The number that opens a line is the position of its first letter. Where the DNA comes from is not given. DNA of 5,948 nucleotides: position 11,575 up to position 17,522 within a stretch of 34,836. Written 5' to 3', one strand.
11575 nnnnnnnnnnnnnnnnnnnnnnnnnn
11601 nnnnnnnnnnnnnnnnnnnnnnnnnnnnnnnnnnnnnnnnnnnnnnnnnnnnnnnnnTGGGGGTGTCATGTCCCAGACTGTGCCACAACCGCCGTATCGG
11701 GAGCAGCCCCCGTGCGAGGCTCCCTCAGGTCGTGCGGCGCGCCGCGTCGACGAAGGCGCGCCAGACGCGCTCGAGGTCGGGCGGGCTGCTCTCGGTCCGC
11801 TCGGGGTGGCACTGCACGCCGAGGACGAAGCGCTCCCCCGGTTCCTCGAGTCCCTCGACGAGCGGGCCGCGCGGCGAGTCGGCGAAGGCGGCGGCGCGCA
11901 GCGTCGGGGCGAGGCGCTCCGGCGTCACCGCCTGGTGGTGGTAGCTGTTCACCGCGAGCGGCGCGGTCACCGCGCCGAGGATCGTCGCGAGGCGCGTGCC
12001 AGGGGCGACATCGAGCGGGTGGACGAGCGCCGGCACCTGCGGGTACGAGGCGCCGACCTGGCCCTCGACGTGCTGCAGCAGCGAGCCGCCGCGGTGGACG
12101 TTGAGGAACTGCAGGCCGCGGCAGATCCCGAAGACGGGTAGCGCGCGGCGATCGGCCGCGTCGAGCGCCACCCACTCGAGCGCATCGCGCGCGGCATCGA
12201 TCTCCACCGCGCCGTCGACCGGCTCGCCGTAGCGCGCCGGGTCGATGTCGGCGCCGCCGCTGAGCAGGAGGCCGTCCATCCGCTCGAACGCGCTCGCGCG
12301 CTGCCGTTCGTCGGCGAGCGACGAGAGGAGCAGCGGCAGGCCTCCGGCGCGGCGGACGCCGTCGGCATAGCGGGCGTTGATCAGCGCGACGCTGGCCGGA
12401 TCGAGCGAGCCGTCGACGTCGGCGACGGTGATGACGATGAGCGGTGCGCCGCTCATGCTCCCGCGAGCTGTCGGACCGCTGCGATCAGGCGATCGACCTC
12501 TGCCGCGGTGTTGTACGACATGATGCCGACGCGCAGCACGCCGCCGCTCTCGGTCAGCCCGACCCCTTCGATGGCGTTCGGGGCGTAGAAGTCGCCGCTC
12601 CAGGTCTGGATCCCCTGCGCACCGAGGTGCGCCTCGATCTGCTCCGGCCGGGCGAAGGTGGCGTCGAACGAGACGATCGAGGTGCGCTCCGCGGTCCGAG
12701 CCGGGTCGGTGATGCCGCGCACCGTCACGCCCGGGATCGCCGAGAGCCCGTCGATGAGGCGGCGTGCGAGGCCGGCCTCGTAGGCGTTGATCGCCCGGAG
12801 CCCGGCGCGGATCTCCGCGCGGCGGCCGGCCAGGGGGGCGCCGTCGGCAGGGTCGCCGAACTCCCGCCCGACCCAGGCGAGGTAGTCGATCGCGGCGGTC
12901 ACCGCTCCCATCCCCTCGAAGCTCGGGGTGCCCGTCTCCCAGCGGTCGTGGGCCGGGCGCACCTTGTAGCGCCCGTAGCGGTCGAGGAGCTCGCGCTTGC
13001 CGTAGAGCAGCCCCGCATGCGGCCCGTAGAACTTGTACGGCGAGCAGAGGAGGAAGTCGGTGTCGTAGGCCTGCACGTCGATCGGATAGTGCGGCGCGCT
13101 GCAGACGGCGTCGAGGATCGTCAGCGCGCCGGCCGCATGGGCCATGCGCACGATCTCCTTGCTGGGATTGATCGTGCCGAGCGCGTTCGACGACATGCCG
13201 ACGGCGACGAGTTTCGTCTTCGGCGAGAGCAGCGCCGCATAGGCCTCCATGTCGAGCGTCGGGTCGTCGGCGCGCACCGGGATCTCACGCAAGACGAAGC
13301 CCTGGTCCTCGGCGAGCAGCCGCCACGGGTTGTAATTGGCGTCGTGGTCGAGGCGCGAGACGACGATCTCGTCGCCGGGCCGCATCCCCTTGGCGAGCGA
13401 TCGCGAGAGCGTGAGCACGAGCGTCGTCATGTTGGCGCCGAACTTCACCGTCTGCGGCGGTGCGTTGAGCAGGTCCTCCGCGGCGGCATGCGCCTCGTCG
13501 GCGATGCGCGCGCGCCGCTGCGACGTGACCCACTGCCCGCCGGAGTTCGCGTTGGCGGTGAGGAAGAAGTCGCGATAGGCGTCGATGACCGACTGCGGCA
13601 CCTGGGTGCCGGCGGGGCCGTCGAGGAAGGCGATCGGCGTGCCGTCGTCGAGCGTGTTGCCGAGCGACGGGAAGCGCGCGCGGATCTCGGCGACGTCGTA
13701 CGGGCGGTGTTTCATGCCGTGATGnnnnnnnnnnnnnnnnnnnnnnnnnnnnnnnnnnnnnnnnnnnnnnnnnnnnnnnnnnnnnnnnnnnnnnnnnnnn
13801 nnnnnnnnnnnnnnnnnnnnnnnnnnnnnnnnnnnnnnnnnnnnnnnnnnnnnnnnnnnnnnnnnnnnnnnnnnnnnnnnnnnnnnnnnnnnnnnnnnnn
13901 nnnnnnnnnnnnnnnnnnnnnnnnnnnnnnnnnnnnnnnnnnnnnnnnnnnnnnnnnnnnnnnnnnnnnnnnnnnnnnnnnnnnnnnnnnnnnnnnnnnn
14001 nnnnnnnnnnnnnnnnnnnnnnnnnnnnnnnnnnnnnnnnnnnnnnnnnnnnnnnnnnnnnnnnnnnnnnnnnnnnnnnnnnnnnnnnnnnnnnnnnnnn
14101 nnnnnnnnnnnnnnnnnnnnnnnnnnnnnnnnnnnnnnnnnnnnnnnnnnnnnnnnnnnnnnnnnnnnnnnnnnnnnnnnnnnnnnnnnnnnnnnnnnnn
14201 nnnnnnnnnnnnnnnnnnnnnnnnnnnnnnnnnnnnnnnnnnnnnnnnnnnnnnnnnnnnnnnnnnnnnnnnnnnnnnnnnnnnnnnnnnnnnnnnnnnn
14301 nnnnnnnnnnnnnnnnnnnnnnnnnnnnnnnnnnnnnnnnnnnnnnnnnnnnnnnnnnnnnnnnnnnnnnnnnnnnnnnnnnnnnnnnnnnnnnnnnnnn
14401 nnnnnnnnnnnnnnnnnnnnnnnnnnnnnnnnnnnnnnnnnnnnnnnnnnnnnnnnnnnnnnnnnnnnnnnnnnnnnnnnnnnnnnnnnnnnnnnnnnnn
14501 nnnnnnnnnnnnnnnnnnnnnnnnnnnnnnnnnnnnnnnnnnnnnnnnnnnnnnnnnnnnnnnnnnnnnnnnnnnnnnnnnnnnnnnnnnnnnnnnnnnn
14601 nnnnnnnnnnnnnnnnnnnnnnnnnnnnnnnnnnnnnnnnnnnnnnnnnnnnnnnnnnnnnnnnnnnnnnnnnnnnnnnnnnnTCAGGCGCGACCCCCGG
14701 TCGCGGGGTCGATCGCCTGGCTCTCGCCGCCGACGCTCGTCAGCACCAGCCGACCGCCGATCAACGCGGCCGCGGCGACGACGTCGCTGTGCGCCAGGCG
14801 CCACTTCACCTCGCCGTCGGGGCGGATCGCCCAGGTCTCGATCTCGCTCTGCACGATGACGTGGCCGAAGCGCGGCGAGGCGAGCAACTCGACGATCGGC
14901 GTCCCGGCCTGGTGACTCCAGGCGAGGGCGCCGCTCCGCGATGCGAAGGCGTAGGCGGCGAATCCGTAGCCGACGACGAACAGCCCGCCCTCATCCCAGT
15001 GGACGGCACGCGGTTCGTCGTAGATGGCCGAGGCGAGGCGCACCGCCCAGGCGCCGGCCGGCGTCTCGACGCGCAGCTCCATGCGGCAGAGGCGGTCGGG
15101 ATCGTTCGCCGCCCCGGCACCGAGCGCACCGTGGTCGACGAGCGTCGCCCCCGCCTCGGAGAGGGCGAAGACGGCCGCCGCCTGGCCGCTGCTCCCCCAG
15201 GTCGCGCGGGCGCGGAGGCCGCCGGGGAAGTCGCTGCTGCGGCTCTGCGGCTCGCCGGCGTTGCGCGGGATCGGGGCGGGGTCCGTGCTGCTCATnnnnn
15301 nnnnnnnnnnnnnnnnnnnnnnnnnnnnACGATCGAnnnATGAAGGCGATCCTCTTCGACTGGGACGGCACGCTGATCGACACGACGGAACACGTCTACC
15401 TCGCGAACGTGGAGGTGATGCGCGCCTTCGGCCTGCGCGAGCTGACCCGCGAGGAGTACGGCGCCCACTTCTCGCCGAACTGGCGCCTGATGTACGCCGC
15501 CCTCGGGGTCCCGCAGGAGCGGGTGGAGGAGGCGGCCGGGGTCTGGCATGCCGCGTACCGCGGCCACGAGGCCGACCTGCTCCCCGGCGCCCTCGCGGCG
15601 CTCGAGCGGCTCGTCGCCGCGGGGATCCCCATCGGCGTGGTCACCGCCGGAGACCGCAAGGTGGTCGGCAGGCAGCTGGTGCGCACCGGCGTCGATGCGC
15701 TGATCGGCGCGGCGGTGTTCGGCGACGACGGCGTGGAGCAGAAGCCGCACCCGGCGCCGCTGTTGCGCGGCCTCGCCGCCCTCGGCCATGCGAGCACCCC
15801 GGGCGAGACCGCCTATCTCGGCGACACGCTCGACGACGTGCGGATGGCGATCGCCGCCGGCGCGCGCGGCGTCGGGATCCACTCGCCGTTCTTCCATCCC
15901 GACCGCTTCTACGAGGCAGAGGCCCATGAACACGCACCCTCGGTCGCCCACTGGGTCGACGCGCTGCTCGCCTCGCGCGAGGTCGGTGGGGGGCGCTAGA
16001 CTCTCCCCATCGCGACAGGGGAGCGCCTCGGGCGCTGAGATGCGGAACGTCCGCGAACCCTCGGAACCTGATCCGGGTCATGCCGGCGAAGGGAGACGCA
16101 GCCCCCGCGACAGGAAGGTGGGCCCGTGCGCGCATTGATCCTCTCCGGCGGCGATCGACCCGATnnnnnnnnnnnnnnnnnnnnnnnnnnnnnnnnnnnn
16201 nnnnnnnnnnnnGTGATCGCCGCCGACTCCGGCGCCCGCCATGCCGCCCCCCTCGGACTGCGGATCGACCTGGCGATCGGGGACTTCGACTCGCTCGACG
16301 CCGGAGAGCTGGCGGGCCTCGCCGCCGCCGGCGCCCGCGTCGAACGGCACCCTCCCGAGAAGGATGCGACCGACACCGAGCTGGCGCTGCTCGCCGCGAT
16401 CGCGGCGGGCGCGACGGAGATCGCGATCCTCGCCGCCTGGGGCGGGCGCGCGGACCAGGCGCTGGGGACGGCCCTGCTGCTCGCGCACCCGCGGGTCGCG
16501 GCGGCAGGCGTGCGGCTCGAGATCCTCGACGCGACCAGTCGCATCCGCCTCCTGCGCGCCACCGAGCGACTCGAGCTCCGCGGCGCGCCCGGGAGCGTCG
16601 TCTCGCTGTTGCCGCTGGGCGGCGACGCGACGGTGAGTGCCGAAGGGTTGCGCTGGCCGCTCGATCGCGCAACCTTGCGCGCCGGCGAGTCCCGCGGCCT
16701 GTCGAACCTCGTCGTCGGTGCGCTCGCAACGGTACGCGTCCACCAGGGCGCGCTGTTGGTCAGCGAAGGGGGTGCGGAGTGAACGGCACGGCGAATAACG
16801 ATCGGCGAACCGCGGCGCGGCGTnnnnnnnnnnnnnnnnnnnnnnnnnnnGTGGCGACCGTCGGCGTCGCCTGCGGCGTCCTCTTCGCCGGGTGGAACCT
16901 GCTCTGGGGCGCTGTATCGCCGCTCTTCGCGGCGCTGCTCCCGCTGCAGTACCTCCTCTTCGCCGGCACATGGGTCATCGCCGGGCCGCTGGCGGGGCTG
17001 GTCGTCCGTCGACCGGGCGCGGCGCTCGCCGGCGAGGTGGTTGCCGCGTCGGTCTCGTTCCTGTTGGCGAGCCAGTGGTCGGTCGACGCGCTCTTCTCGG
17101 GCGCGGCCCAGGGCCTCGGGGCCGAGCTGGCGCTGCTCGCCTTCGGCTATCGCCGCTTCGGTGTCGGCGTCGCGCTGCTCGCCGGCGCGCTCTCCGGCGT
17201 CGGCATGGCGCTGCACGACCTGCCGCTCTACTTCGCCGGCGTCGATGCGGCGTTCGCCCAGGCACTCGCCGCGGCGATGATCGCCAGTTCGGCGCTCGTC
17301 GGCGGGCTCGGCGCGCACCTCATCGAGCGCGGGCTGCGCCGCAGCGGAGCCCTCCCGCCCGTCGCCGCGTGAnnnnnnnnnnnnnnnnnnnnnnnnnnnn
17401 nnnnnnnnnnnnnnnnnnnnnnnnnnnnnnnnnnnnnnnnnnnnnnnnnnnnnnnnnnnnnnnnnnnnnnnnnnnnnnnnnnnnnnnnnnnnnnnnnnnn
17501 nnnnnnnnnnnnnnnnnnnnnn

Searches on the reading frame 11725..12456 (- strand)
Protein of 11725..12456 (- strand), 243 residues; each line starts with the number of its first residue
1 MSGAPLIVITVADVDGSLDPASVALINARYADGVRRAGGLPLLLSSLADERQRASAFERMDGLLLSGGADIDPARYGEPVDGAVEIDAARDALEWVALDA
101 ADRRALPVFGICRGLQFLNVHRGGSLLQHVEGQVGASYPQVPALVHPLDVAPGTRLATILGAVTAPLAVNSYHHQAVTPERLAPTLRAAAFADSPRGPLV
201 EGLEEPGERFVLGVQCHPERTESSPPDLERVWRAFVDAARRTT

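Call 16: search_protein_families(library=pfam, proteins=[window:11725-12456:-], max_evalue=0.001)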
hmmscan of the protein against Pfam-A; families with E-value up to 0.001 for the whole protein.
window:11725-12456:- (243 aa): 2 families
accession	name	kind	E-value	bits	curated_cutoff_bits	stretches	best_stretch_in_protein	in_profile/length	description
PF07722.19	Peptidase_C26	-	1.7e-46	159.2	20.5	1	18-219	17-219/219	Peptidase C26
PF00117.34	GATase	-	5.3e-10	39.7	22.8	1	57-222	40-175/190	Glutamine amidotransferase class-I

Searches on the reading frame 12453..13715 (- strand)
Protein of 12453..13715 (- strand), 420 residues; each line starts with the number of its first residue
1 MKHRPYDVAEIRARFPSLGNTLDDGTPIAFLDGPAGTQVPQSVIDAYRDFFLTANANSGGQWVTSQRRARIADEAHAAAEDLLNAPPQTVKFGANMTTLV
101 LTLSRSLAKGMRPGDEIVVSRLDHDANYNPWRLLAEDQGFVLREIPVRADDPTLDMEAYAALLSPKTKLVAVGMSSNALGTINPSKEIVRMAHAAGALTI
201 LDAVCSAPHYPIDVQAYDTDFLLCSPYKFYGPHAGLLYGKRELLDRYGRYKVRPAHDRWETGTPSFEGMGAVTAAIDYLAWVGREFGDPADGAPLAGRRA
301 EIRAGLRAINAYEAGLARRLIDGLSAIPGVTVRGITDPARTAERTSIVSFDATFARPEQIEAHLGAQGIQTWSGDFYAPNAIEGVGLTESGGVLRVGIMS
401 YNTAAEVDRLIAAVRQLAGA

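Call 16: search_protein_families(library=pfam, proteins=[window:12453-13715:-], max_evalue=0.001)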
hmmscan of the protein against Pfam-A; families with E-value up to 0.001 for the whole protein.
window:12453-13715:- (420 aa): 3 families
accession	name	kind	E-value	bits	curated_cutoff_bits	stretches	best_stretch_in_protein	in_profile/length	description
PF00266.25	Aminotran_5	-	1.2e-62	212.5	21.5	2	30-282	2-271/371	Aminotransferase class-V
PF00155.27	Aminotran_1_2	-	3.2e-07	30.3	19.7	1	33-203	13-186/361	Aminotransferase class I and II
PF01053.26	Cys_Met_Meta_PP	-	2.8e-05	23.3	27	1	111-239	88-209/381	Cys/Met metabolism PLP-dependent enzyme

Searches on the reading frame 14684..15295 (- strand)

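Call 17: search_protein_families(library=pfam, proteins=[window:14684-15295:-], max_evalue=0.001)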
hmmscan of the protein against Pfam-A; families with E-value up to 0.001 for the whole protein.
window:14684-15295:- (203 aa): 1 family
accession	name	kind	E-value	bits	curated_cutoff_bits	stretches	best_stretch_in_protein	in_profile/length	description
PF13360.13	PQQ_2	-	1.2e-05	25.5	27.6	1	83-201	17-139/233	Outer membrane protein assembly factor BamB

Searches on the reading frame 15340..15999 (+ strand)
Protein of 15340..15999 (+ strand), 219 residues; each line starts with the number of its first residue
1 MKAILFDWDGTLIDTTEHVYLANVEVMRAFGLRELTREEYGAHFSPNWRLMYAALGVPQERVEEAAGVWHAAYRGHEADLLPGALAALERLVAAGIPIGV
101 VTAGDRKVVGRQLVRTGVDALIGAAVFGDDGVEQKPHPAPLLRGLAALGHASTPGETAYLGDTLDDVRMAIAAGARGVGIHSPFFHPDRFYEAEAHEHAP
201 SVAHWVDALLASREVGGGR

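Call 17: search_protein_families(library=pfam, proteins=[window:15340-15999:+], max_evalue=0.001)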
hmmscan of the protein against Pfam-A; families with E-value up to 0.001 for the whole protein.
window:15340-15999:+ (219 aa): 4 families
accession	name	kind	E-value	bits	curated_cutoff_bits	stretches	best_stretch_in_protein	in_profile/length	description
PF13419.12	HAD_2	-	2.6e-27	96.5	23.8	1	4-179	1-177/178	Haloacid dehalogenase-like hydrolase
PF00702.32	Hydrolase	-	1.8e-23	84.4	26.4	1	1-174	1-191/191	haloacid dehalogenase-like hydrolase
PF12710.13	HAD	-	1.1e-13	52.5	27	1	4-170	1-188/189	haloacid dehalogenase-like hydrolase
PF13242.12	Hydrolase_like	-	2.2e-06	27.9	22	1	134-195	3-65/75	HAD-hyrolase-like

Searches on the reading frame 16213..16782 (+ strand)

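Call 17: search_protein_families(library=pfam, proteins=[window:16213-16782:+], max_evalue=0.001)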
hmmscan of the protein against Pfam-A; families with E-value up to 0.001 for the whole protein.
window:16213-16782:+ (189 aa): 2 families
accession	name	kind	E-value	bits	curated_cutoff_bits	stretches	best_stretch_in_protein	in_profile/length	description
PF04263.21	TPK_catalytic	-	6.5e-20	71.6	30.7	1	2-93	12-104/113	Thiamin pyrophosphokinase, catalytic domain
PF04265.19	TPK_B1_binding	-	3.2e-10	39.9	22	1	125-180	9-66/67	Thiamin pyrophosphokinase, vitamin B1 binding domain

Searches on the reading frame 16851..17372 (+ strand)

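Call 17: search_protein_families(library=pfam, proteins=[window:16851-17372:+], max_evalue=0.001)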
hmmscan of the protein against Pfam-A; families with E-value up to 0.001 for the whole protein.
window:16851-17372:+ (173 aa): 1 family
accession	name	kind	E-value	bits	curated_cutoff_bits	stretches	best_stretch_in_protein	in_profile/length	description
PF09819.14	ABC_cobalt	-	4.4e-32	111.2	25.2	1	1-117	6-120/121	ABC-type cobalt transport system, permease component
